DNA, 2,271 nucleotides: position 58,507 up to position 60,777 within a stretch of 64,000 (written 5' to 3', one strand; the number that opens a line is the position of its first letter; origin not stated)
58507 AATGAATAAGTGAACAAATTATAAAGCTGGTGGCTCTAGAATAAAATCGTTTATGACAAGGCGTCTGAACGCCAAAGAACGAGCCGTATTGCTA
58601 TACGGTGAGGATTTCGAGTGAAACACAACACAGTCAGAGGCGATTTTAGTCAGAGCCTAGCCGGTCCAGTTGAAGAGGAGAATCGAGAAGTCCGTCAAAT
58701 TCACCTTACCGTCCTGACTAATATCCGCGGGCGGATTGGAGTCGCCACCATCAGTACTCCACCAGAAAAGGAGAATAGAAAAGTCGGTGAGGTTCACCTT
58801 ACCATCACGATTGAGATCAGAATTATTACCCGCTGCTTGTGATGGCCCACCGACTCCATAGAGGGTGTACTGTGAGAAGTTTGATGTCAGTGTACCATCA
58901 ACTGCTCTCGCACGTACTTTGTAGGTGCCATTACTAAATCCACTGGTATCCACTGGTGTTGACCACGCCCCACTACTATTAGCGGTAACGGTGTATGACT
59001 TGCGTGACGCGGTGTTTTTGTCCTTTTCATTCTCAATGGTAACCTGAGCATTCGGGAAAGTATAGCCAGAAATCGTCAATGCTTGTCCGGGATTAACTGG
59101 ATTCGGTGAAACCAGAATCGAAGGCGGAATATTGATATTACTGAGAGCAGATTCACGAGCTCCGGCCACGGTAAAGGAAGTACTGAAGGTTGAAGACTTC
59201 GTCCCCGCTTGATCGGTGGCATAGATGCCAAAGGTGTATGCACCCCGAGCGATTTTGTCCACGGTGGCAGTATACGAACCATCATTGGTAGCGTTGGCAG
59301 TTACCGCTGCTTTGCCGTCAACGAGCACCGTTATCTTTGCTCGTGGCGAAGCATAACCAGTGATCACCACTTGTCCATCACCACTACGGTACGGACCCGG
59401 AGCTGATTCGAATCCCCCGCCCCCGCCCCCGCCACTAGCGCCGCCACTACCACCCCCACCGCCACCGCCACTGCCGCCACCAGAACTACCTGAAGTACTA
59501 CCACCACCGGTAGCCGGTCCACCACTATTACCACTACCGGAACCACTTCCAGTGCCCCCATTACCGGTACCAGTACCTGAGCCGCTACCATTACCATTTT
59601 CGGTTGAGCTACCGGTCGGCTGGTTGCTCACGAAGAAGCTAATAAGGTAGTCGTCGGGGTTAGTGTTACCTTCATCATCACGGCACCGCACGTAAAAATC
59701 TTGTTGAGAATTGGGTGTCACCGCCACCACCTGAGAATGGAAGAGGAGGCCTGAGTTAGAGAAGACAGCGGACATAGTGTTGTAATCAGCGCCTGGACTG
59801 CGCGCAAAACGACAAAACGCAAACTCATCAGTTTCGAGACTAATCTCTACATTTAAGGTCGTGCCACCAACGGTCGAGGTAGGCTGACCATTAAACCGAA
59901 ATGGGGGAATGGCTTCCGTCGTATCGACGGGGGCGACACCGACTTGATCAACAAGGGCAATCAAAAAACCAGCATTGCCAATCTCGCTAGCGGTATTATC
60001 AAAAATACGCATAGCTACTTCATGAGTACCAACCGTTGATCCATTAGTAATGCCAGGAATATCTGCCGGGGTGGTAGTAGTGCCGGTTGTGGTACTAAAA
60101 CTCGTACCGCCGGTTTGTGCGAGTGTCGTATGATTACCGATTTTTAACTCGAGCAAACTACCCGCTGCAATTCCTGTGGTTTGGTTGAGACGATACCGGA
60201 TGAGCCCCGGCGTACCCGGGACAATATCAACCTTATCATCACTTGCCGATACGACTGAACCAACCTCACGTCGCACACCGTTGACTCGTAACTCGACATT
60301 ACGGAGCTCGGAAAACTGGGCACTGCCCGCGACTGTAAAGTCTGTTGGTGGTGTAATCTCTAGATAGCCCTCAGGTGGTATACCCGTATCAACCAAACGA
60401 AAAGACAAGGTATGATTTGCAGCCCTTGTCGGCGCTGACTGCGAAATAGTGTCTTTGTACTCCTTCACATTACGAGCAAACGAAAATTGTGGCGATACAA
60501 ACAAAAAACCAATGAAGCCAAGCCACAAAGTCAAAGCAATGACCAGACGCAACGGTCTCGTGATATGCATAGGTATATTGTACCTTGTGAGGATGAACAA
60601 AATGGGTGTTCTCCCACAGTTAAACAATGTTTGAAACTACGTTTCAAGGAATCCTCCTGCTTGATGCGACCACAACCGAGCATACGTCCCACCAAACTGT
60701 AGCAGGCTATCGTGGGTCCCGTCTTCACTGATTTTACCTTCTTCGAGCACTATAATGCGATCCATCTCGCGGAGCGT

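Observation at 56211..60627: Second copy of the cohesin-like / dockerin gene pair (segmental paralogy with the 19478-25677 region)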

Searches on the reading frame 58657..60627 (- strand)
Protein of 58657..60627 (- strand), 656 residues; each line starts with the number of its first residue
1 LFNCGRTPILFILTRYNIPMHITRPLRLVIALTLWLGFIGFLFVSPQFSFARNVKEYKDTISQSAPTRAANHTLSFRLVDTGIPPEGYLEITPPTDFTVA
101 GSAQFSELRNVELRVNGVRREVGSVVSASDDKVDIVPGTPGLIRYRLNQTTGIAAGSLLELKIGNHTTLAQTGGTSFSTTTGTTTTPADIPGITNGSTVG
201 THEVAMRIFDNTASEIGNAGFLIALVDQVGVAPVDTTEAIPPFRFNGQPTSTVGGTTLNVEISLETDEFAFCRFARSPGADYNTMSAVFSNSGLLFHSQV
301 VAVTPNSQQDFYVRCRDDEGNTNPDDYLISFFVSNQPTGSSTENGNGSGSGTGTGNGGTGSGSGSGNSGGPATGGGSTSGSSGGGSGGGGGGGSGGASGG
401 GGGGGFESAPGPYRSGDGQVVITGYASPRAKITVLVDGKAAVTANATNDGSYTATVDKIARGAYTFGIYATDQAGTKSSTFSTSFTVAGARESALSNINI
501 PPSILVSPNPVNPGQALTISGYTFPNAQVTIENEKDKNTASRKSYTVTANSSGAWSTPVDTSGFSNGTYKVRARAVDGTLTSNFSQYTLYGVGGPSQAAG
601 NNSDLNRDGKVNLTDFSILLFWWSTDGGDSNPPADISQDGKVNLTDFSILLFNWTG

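Call 6: search_protein_families(library=pfam, proteins=[window:58657-60627:-], max_evalue=0.01)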
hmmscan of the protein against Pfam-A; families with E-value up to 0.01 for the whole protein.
window:58657-60627:- (656 aa): 5 families
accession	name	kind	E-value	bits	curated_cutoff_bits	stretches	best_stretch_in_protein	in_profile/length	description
PF17936.7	Big_6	-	2.9e-10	40.7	27.6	1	418-482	13-78/83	Bacterial Ig domain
PF19077.6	Big_13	-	3.8e-08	34.2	27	1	422-487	33-100/102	Bacterial Ig-like domain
PF00404.24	Dockerin_1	-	9.6e-08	32.5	22.9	1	587-619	21-52/57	Dockerin type I domain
PF07495.19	Y_Y_Y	-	0.00055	20.2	26.6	0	449-487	24-64/65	Y_Y_Y domain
PF11797.14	WxLIP_HBD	-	0.0033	17.8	28.9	0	526-585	63-123/138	WxL Interacting Protein, host binding domain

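Call 39: find_related_loci(query=window:58657-60627:-, collection=genome_contigs, flank=4000)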
Query window:58657-60627:- (656 aa) in genome_contigs; peptide patterns used: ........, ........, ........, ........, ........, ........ (x = any residue, [..] = any of these).
104 stretches matched a pattern; 6 encode a relative of the query (tblastn E <= 1e-3); 6 distinct loci.
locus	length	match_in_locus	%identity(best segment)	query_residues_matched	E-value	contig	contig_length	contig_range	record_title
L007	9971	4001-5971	83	2-656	0e+0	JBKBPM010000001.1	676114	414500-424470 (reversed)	MAG: Candidatus Paceibacteria bacterium isolate 21H_026.bin.18 NODE_12_length_676114_cov_195.947735, whole genome shotgu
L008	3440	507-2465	84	4-656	0e+0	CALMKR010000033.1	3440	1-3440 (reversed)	MAG TPA_asm: uncultured bacterium isolate SRR5676466_bin.108_CONCOCT_v1.1_MAG genome assembly, contig: ERZ724530.11040,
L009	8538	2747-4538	85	2-656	0e+0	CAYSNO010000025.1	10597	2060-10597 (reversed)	MAG TPA_asm: uncultured Candidatus Saccharibacteria bacterium isolate SRP342105_co1_172 genome assembly, contig: NODE_86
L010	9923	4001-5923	54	14-656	4e-175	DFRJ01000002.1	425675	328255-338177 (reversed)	MAG TPA_asm: Patescibacteria group bacterium UBA3466 UBA3466_contig_839, whole genome shotgun sequence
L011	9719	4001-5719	55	51-624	1e-157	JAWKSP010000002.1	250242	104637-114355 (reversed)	MAG: Candidatus Paceibacterota bacterium isolate ABC1.92 ABC1.92.fa-2, whole genome shotgun sequence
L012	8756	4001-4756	61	406-656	2e-87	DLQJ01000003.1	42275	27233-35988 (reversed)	MAG TPA_asm: Patescibacteria group bacterium UBA7435 UBA7435_contig_47767, whole genome shotgun sequence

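Call 45: search_solved_structures(query=window:58657-60627:-, max_evalue=1, show_alignments=2)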
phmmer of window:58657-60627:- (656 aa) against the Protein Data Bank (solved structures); distinct sequences matched with E-value up to 1: 51.
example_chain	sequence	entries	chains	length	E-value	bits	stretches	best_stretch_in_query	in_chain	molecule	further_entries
2mte_A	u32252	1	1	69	0.002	19.7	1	603-650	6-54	Cellulose 1,4-beta-cellobiosidase (reducing end) CelS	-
1daq_A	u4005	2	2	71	0.002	19.7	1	603-650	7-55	ENDOGLUCANASE SS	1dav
4fl4_A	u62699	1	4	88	0.0024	19.4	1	586-620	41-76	Glycoside hydrolase family 9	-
6hyg_A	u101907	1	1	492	0.005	18.4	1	364-443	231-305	IgHG1 and IgHG4 hybrid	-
8xld_B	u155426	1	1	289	0.012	17.2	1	347-414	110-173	Nanobody(Staygold-S2G10)-Nanobody(Staygold-S4F1)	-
8pel_B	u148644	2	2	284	0.024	16.1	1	378-407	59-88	Exoribonuclease phosphorolytic domain-containing protein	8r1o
9rm5_a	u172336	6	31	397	0.025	16.1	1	354-417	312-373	Protein Rep40 | Protein Rep68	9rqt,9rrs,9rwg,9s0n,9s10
2k7n_A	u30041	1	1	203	0.036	15.5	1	381-403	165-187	Peptidyl-prolyl cis-trans isomerase-like 1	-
7f1r_R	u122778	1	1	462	0.036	15.5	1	322-367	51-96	C-C motif chemokine 5,C-C chemokine receptor type 5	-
6mp1_A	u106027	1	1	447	0.039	15.4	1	389-442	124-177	TRP1-K8 peptide, Beta-2-microglobulin,H-2 class I histocompatibility antigen, D-B alpha ch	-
2gjj_A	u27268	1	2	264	0.039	15.4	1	367-406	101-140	A21 single-chain antibody fragment against erbB2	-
6mp0_A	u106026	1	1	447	0.048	15.1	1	389-442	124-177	TRP1-M9 peptide, Beta-2-microglobulin,H-2 class I histocompatibility antigen, D-B alpha ch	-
3h3b_C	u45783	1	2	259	0.051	15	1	367-406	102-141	anti-ErbB2 antibody chA21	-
3esv_F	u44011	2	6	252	0.058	14.8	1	327-405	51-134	Antibody M18 light chain and antibody M18 heavy chain linked with a synthetic (GGGGS)4 lin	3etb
8ep2_A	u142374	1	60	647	0.063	14.7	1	380-430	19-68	Capsid protein VP1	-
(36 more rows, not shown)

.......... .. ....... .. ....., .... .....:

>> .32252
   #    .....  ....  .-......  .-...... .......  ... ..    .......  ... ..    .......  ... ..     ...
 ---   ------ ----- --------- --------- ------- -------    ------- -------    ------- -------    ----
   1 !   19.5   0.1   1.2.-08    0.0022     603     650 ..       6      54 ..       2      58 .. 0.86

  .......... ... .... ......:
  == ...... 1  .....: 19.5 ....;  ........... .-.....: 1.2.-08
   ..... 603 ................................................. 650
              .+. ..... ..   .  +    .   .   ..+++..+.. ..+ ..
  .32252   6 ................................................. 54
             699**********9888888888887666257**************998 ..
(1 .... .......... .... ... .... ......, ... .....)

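Call 46: find_homologous_proteins(query=window:58657-60627:-)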
Query window:58657-60627:- (656 aa): 677 proteins with E <= 0.001 among 8000 candidates; the best 120 are listed.
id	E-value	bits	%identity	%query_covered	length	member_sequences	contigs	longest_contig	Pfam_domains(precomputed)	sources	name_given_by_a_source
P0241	0.0e+0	1394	100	97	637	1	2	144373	PF00404.25,PF19077.7,PF17936.8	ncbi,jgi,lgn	ncbi:MAG: hypothetical protein RLZZ360_101 [Candidatus Parcubacteria bacterium]|jgi:hypothetical pro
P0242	0.0e+0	1179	84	97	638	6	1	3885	PF00404.25,PF19077.7,PF17936.8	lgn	-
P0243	4.5e-284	962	70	93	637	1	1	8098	PF00404.25,PF19077.7,PF17936.8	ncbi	-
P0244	5.8e-281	952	70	97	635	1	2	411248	PF00404.25,PF13620.13,PF19077.7,PF17936.8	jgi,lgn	jgi:hypothetical protein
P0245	4.0e-274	929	59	49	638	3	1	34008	PF07495.20,PF00404.25,PF19077.7,PF17936.8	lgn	-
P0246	7.4e-271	918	68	93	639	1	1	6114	PF07495.20,PF00404.25,PF17936.8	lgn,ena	-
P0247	7.1e-261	885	64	98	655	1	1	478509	PF00404.25,PF19077.7,PF17936.8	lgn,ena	-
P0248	8.0e-257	872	67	96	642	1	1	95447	PF00404.25,PF19077.7,PF17936.8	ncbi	-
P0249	5.6e-256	869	62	97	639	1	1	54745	PF00404.25,PF19077.7,PF17936.8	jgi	jgi:Bacterial Ig domain/Dockerin type I domain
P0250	3.7e-253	860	58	46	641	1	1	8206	PF07495.20,PF00404.25,PF17936.8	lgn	-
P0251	1.9e-243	828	63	97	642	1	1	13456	PF00404.25,PF19077.7,PF17936.8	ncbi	-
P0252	5.7e-236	803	61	93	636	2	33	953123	PF00404.25,PF19077.7,PF17936.8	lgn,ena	-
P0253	2.0e-235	801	50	51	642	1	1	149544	PF00404.25,PF17936.8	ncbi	-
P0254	1.8e-234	798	59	96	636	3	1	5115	PF19077.7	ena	-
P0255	2.3e-234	798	60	96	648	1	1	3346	PF00404.25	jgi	jgi:Dockerin type I domain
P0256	2.5e-234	798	63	93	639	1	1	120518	PF07495.20,PF00404.25,PF19077.7,PF17936.8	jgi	jgi:hypothetical protein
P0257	9.5e-234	796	61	95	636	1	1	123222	PF00404.25,PF19077.7,PF17936.8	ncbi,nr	ncbi:hypothetical protein K2Q16_02780 [Patescibacteria group bacterium]|nr:hypothetical protein [Pat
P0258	1.0e-233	795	58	100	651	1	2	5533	PF00404.25,PF19077.7,PF17936.8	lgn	-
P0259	1.0e-233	795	62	93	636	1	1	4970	PF00404.25,PF17936.8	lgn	-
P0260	1.4e-233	795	61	95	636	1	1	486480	PF00404.25,PF19077.7,PF17936.8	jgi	jgi:hypothetical protein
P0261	2.0e-233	795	61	96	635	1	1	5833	PF00404.25,PF19077.7,PF17936.8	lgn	-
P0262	1.2e-232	792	60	97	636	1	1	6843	PF00404.25,PF19077.7,PF17936.8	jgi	jgi:hypothetical protein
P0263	1.6e-232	792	61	93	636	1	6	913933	PF00404.25,PF19077.7,PF17936.8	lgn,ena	-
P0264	2.9e-232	791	61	96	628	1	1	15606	PF00404.25,PF19077.7,PF17936.8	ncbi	-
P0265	7.3e-232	789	59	96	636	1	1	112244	PF00404.25,PF19077.7,PF17936.8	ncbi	-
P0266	8.5e-232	789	59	98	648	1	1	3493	PF00404.25,PF17936.8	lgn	-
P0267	4.7e-231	787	60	95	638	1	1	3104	PF00404.25,PF17936.8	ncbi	-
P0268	1.7e-230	785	61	96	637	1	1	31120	PF00404.25,PF17936.8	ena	-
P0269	2.9e-230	784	58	97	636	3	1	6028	PF00404.25,PF19077.7,PF17936.8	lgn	-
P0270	4.2e-230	784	61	95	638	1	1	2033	PF00404.25,PF17936.8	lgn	-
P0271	5.2e-230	783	60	95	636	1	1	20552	PF00404.25,PF19077.7,PF17936.8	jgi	jgi:Dockerin type I domain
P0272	1.8e-229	781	60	95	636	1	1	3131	PF00404.25,PF17936.8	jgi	jgi:hypothetical protein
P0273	2.7e-229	781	62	92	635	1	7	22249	PF00404.25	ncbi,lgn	-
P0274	9.3e-229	779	58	96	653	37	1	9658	PF00404.25,PF19077.7,PF17936.8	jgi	-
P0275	1.3e-228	779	60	94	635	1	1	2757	PF00404.25,PF19077.7,PF17936.8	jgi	jgi:hypothetical protein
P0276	4.3e-228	777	60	95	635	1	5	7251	PF00404.25,PF17936.8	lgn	-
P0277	4.5e-228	777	69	38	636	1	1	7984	PF00404.25,PF17936.8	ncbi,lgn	-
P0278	4.7e-228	777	61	95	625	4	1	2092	PF00404.25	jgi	jgi:hypothetical protein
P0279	5.3e-228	777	60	93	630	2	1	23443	PF00404.25,PF19077.7,PF17936.8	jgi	-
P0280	5.9e-228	776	59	93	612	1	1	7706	PF00404.25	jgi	jgi:hypothetical protein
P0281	6.5e-228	776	68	37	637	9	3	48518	PF00404.25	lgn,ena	-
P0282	8.9e-228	776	58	96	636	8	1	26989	PF00404.25,PF17936.8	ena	-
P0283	1.6e-227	775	60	95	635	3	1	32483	PF00404.25,PF17936.8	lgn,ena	-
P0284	2.0e-227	775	61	93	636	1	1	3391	PF00404.25,PF19077.7,PF17936.8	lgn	-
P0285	2.1e-227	775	61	95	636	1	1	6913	PF00404.25,PF17936.8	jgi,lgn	-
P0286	2.9e-227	774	59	96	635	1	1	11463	PF00404.25,PF19077.7,PF17936.8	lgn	-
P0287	3.2e-227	774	59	95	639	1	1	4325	PF00404.25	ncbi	-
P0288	3.3e-227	774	57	97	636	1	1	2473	PF00404.25,PF17936.8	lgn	-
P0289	5.4e-227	773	59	97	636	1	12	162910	PF00404.25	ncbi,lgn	-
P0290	6.9e-227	773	59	95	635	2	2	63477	PF00404.25,PF17936.8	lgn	-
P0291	1.0e-226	772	59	98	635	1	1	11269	PF00404.25,PF17936.8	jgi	jgi:Bacterial Ig domain/Dockerin type I domain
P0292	2.0e-226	771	60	93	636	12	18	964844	PF00404.25,PF19077.7,PF17936.8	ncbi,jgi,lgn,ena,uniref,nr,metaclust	ncbi:hypothetical protein A2929_02045 [Candidatus Kaiserbacteria bacterium RIFCSPLOWO2_01_FULL_45_25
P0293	2.0e-226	771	59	97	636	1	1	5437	PF00404.25,PF17936.8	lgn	-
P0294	2.7e-226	771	57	96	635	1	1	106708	PF00404.25,PF19077.7,PF17936.8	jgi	jgi:hypothetical protein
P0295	2.9e-225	768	58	97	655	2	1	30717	PF00404.25,PF17936.8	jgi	-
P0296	2.9e-225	768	59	95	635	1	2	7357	PF00404.25,PF17936.8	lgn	-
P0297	3.3e-225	767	58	98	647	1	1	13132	PF00404.25,PF17936.8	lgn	-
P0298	4.9e-225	767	59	96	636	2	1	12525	PF00404.25,PF19077.7,PF17936.8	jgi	-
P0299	5.7e-225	767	59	96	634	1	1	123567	PF00404.25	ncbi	-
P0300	7.6e-225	766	58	97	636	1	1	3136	PF00404.25,PF17936.8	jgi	jgi:hypothetical protein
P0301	1.0e-224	766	57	96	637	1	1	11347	PF00404.25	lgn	-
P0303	1.8e-224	765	59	94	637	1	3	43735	PF00404.25,PF17936.8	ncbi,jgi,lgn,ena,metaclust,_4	metaclust:\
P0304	2.1e-224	765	57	96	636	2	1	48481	PF00404.25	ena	-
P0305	1.6e-223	762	59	96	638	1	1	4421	PF00404.25,PF17936.8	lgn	-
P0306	1.6e-223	762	60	95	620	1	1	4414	PF00404.25,PF17936.8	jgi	jgi:hypothetical protein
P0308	2.3e-223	761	57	95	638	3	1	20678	PF00404.25,PF17936.8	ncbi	-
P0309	2.4e-223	761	59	96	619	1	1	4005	PF00404.25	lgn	-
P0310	4.0e-223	760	59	95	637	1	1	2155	PF00404.25,PF19077.7,PF17936.8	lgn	-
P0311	5.8e-223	760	59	95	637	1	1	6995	PF00404.25,PF17936.8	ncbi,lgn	-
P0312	5.9e-223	760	58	96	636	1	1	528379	PF00404.25,PF19077.7,PF17936.8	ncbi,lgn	-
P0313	7.1e-223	760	58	97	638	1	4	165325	PF00404.25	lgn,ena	-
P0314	9.2e-223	759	57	95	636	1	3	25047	PF00404.25,PF19077.7,PF17936.8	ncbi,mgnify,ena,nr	ncbi:MAG TPA: dockerin type I domain-containing protein [Candidatus Paceibacterota bacterium]|mgnify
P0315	1.2e-222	759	58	97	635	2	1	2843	PF00404.25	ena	-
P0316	3.2e-222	757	69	39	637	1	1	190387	PF00404.25,PF17936.8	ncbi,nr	ncbi:hypothetical protein K2P47_03055 [Patescibacteria group bacterium]|nr:hypothetical protein [Pat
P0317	4.4e-222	757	59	93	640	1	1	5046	PF00404.25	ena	-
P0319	7.9e-222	756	58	96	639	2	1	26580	PF00404.25,PF17936.8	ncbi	-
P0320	1.1e-221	756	59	97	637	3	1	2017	PF00404.25,PF17936.8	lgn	-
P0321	1.3e-221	755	59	92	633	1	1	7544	PF00404.25,PF17936.8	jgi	jgi:hypothetical protein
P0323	2.4e-221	755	57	96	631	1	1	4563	PF00404.25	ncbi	-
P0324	3.6e-221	754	58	93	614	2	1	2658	PF00404.25,PF17936.8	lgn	-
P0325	4.2e-221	754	71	41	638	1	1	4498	PF00404.25,PF17936.8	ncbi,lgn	-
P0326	5.9e-221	753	58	96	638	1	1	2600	PF00404.25,PF17936.8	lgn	-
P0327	6.2e-221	753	56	96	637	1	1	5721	PF00404.25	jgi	jgi:hypothetical protein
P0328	7.4e-221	753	60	94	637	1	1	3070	PF00404.25,PF17936.8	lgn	-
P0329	8.1e-221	753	56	96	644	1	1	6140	PF00404.25,PF19077.7,PF17936.8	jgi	jgi:Bacterial Ig domain/Dockerin type I domain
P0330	1.2e-220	752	58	95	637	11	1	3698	PF00404.25,PF19077.7,PF17936.8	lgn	-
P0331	1.8e-220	752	57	96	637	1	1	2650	PF00404.25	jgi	jgi:Dockerin type I domain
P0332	2.5e-220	751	58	97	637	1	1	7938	PF00404.25,PF19077.7,PF17936.8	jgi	-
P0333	3.3e-220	751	59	96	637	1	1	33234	PF00404.25,PF19077.7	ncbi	-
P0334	3.4e-220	751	58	97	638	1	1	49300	PF00404.25,PF17936.8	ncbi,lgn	-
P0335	6.8e-220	750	59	95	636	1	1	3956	PF00404.25,PF17936.8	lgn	-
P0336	9.3e-220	749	58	96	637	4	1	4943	PF00404.25,PF17936.8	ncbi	-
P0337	9.6e-220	749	58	96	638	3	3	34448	PF00404.25,PF17936.8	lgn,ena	-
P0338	1.2e-219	749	57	96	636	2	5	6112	PF00404.25,PF19077.7,PF17936.8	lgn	-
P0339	1.3e-219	749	70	41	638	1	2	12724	PF00404.25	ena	-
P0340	2.7e-219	748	57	96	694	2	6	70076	PF00404.25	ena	-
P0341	4.5e-219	747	59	93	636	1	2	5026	PF00404.25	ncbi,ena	-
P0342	5.6e-219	747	59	96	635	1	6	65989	PF00404.25,PF19077.7,PF17936.8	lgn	-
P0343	7.7e-219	746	56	99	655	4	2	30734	PF00404.25,PF19077.7,PF17936.8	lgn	-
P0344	8.0e-219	746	57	98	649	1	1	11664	PF00404.25,PF17936.8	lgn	-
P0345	2.0e-218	745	57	93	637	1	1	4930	PF00404.25,PF17936.8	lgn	-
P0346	3.1e-218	744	69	41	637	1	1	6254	PF00404.25,PF17936.8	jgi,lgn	jgi:hypothetical protein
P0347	4.4e-218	744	58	95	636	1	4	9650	PF00404.25,PF17936.8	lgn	-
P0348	4.4e-218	744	57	97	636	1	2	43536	PF00404.25,PF19077.7,PF17936.8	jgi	jgi:hypothetical protein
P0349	6.5e-218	743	58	96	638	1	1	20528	PF00404.25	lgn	-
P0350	7.2e-218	743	57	96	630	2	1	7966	PF00404.25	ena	-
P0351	2.0e-217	742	57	96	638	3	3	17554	PF00404.25,PF17936.8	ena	-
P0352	2.6e-217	741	56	95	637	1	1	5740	PF00404.25,PF17936.8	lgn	-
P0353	2.6e-217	741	58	93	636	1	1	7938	PF00404.25,PF17936.8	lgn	-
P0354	3.4e-217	741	57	95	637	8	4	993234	PF00404.25,PF17936.8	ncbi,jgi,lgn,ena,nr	ncbi:MAG: hypothetical protein KBC78_00535 [Candidatus Pacebacteria bacterium]|jgi:hypothetical prot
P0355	3.6e-217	741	57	94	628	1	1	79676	PF00404.25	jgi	jgi:hypothetical protein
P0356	5.0e-217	740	56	100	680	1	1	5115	PF00404.25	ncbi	-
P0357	6.3e-217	740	58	92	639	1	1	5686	PF00404.25,PF17936.8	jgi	jgi:hypothetical protein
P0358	8.6e-217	740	57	97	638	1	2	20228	PF00404.25,PF17936.8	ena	-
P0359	1.5e-216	739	55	96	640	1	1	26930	PF00404.25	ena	-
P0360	1.5e-216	739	58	96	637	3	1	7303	PF00404.25,PF17936.8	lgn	-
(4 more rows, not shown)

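Call 64: predict_structure(alignment_id=A6)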
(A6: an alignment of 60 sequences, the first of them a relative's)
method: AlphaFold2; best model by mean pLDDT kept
length: 637 residues; sequences in the alignment: 60
mean_pLDDT: 78.3   pTM: 0.38
mean pLDDT of the five models: 78.3, 76.8, 76.6, 75.0, 73.1
residues with pLDDT >= 90: 362; 70-90: 112; 50-70: 30; < 50: 133
segments of 3 or more residues with pLDDT < 50: 211-216, 321-395, 580-606, 616-618, 621-637
pLDDT, mean of each block of 10 residues (from residue 1): 81 94 70 81 94 96 95 97 95 98 96 98 97 97 97 84 84 95 96 94 87 50 90 82 92 94 91 87 92 93 92 83 39 32 28 29 26 28 27 56 94 90 94 91 82 91 75 80 94 95 96 93 95 96 93 95 91 80 42 34 43 50 38 31
secondary structure, 60 per line:
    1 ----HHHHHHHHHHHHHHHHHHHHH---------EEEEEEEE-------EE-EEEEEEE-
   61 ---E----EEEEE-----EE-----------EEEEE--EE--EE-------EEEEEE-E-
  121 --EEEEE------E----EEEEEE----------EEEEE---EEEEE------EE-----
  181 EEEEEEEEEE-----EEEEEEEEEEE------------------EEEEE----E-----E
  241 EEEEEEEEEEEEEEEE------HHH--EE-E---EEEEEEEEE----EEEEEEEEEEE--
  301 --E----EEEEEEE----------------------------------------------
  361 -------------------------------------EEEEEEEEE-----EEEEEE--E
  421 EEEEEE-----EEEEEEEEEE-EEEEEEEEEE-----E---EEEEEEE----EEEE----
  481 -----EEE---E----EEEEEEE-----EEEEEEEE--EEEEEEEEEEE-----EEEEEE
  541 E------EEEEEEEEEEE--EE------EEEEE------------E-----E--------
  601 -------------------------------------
elements in order: H5-25 E35-42 E53-59 E69-73 E92-96 E112-117 E123-127 E139-144 E155-159 E163-167 E181-190 E196-206 E225-229 E240-256 E275-283 E288-298 E308-314 E398-406 E412-417 E420-426 E432-441 E443-452 E462-468 E473-476 E486-488 E497-503 E509-516 E519-529 E535-541 E548-558 E569-573
